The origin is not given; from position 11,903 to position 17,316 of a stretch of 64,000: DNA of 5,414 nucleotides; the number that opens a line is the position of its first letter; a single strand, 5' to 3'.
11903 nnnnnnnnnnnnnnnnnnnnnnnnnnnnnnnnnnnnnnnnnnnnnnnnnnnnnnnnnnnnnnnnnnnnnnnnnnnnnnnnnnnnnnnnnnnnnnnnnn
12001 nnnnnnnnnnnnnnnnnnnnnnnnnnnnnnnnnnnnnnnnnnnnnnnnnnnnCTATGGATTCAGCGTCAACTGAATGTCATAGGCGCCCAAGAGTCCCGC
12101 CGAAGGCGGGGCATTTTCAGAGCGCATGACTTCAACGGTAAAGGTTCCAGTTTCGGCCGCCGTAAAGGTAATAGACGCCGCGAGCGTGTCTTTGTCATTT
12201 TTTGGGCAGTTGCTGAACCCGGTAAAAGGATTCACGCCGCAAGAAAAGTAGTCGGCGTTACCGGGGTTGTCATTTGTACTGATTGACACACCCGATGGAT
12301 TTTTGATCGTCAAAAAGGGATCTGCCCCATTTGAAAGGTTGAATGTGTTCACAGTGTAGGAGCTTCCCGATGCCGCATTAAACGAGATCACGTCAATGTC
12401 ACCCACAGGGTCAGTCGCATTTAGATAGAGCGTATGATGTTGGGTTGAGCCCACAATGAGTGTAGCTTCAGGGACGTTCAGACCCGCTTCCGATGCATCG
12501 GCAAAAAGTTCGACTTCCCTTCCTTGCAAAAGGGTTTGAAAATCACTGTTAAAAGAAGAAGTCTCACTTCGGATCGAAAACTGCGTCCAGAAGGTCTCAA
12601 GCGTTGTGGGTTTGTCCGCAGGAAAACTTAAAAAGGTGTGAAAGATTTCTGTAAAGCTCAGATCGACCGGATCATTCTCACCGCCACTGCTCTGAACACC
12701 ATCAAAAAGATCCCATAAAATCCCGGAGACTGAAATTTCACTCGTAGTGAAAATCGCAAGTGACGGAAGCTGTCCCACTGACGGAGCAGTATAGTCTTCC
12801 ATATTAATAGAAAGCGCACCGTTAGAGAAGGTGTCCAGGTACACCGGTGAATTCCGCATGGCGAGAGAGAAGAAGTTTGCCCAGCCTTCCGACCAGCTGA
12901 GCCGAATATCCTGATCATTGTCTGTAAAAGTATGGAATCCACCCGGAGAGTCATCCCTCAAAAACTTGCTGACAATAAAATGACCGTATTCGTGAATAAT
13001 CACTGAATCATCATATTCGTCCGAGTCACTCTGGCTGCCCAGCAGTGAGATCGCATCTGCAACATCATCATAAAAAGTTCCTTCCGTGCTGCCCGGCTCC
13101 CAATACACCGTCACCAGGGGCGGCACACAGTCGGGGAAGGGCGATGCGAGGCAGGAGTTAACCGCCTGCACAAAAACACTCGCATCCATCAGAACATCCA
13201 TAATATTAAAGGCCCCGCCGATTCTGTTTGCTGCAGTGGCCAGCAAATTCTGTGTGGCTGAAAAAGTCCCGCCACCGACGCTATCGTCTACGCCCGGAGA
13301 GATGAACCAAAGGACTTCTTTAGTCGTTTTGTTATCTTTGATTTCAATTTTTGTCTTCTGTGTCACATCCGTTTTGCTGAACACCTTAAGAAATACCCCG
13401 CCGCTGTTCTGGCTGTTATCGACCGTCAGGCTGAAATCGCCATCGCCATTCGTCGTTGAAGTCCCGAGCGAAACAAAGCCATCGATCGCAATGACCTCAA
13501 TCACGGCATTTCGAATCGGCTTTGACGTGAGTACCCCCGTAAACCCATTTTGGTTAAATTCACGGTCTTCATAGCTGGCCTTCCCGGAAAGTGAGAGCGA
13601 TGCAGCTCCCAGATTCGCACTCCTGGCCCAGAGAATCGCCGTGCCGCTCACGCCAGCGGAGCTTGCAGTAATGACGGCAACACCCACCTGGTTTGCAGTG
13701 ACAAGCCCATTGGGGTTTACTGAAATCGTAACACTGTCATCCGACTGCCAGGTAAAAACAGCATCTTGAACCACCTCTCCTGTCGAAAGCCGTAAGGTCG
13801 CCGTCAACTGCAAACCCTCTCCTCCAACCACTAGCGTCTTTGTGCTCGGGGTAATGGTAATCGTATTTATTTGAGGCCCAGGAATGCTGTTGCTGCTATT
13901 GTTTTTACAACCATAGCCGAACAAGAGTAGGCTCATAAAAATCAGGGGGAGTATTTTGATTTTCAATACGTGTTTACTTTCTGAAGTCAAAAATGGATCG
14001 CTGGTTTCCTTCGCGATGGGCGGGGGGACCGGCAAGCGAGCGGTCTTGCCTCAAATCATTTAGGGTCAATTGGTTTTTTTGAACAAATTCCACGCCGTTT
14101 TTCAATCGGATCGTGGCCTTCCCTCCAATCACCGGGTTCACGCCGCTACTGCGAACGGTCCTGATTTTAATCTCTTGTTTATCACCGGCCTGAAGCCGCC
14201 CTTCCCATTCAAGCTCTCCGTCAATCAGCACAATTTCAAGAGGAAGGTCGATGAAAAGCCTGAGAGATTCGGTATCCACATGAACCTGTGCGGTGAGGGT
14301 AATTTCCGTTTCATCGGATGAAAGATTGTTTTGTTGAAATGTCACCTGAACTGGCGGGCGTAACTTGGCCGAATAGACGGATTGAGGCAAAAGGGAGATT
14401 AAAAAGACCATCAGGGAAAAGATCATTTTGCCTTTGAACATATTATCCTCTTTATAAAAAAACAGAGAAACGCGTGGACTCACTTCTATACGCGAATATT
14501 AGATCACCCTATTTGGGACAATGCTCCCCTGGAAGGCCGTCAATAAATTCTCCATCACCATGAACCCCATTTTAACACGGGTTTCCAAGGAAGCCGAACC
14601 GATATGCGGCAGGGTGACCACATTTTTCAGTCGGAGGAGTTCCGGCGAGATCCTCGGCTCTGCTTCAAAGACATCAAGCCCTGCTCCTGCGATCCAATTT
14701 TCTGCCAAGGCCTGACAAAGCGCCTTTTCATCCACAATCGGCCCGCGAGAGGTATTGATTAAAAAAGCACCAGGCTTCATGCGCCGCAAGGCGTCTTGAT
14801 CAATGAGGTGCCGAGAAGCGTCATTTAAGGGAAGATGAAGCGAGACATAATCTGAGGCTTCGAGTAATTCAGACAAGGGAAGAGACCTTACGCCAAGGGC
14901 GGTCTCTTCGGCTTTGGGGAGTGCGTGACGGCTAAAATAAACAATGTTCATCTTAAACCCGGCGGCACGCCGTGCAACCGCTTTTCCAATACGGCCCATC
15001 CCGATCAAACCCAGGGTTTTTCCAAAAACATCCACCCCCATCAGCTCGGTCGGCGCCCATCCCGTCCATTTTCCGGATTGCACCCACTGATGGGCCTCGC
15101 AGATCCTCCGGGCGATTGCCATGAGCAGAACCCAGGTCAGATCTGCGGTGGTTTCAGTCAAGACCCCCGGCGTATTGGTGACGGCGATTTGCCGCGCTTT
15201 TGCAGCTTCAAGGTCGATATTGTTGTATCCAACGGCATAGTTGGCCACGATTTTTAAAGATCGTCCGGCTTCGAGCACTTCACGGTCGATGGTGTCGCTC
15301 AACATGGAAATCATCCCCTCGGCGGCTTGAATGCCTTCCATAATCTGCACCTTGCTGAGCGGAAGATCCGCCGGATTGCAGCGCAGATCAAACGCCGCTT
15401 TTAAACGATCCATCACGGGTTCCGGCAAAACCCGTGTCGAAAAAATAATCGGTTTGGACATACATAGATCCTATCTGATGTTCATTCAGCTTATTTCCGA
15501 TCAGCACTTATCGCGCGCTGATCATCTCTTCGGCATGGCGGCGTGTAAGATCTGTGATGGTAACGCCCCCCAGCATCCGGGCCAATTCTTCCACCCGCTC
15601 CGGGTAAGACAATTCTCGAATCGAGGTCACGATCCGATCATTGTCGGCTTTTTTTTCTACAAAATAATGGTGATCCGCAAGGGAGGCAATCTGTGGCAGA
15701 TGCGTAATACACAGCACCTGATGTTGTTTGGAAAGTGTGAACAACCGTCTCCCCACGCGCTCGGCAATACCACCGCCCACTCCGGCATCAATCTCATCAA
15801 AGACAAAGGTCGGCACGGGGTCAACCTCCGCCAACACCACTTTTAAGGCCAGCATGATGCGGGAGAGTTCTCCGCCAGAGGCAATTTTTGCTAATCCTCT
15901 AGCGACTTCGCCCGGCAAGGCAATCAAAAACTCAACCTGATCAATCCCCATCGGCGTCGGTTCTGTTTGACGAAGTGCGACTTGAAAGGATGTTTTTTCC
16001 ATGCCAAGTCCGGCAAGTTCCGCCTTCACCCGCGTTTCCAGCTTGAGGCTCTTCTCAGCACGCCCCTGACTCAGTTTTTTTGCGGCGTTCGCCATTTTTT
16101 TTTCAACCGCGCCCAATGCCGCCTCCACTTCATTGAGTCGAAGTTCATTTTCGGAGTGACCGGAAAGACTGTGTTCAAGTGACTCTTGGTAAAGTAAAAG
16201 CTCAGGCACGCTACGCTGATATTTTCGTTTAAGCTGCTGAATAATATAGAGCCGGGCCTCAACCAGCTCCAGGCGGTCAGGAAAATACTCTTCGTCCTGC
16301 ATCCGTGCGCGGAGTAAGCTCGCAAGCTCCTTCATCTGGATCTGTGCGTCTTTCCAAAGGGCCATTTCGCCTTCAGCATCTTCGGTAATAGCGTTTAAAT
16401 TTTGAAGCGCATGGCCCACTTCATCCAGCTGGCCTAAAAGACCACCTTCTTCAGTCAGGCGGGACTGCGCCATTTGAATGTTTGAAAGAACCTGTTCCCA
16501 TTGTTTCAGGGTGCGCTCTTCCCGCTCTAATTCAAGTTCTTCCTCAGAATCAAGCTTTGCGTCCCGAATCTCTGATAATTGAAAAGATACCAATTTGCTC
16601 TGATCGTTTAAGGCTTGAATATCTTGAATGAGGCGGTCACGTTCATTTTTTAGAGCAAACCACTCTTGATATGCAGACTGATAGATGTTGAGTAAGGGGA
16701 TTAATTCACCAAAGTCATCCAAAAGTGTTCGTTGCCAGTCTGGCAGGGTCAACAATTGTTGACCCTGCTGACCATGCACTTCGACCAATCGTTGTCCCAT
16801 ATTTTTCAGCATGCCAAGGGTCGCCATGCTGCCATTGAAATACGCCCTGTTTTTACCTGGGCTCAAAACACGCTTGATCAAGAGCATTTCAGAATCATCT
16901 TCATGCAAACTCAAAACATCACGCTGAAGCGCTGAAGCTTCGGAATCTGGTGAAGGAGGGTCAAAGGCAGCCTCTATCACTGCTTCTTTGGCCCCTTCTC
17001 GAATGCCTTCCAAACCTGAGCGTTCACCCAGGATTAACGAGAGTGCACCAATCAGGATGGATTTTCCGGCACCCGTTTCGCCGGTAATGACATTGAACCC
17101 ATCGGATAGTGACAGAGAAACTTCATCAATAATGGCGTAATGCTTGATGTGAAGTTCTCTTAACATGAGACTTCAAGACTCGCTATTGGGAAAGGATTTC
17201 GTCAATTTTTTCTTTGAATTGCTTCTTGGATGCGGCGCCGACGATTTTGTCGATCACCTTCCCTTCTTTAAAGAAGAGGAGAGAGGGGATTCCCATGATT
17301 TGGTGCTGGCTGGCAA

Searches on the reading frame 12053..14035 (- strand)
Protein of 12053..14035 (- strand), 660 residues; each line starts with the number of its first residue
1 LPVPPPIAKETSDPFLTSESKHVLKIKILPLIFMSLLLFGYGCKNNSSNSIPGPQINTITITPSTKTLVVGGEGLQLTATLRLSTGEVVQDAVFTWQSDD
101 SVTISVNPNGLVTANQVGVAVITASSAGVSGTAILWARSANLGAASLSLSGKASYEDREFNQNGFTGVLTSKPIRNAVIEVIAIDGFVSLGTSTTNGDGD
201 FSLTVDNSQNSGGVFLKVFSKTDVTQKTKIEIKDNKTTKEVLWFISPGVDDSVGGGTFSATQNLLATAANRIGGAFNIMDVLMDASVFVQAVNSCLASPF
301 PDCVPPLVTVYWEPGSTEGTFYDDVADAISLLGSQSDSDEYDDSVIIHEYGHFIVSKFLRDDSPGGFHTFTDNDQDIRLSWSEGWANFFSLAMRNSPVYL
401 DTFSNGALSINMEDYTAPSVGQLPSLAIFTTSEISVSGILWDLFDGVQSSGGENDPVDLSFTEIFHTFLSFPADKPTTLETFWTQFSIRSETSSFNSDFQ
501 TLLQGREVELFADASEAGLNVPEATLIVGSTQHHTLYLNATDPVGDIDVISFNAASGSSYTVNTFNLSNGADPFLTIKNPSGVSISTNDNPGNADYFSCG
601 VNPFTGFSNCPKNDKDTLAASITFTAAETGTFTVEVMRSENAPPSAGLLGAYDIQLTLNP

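Call 3: search_protein_families(library=pfam, proteins=[window:12053-14035:-])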
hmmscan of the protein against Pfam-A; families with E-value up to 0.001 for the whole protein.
window:12053-14035:- (660 aa): 2 families
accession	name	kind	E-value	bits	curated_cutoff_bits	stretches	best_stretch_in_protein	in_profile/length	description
PF02368.24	Big_2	-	4.8e-05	23.7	22.8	1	58-128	4-70/79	Bacterial Ig-like domain (group 2)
PF04151.21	PPC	-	0.00073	20.8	25.9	1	547-636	2-68/70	Bacterial pre-peptidase C-terminal domain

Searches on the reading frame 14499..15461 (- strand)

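Call 3: search_protein_families(library=pfam, proteins=[window:14499-15461:-])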
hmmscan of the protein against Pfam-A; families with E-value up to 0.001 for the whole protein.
window:14499-15461:- (320 aa): 3 families
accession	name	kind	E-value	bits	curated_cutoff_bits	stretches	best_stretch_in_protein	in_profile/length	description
PF02826.25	2-Hacid_dh_C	-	1.6e-63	213.7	25.1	1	112-288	3-178/178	D-isomer specific 2-hydroxyacid dehydrogenase, NAD binding domain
PF00389.36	2-Hacid_dh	-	2e-29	102.4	24.6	1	11-319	6-133/134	D-isomer specific 2-hydroxyacid dehydrogenase, catalytic domain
PF03446.21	NAD_binding_2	-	5e-06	27.1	21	1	150-255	2-110/161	NAD binding domain of 6-phosphogluconate dehydrogenase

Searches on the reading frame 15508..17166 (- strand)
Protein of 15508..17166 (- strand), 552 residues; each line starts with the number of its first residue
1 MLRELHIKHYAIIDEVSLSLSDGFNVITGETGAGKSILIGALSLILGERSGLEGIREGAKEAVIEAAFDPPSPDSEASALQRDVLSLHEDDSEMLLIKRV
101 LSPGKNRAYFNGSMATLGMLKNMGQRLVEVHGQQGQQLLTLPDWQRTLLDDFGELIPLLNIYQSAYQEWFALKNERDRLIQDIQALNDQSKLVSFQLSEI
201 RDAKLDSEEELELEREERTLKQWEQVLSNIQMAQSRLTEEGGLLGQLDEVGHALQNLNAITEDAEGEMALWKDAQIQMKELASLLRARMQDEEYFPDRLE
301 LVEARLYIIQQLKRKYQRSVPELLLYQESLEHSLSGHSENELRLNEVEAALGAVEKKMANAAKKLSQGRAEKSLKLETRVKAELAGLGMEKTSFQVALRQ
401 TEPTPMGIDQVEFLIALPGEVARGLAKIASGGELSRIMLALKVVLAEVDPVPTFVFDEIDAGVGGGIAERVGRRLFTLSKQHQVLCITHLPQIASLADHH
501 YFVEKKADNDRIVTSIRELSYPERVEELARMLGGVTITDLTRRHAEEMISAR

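Call 3: search_protein_families(library=pfam, proteins=[window:15508-17166:-])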
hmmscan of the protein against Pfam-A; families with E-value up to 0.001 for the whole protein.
window:15508-17166:- (552 aa): 4 families
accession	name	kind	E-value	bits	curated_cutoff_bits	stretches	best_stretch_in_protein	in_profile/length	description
PF02463.25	SMC_N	-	6.7e-22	78.4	40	1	2-506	2-214/220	RecF/RecN/SMC N terminal domain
PF13476.12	AAA_23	-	4.8e-10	40.8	27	1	4-229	1-188/201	AAA domain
PF13304.12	AAA_21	-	9.7e-06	26.3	27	0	24-51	1-31/304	AAA domain, putative AbiEii toxin, Type IV TA system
PF13401.12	AAA_22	-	0.00085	20.1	27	0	22-146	5-95/130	AAA domain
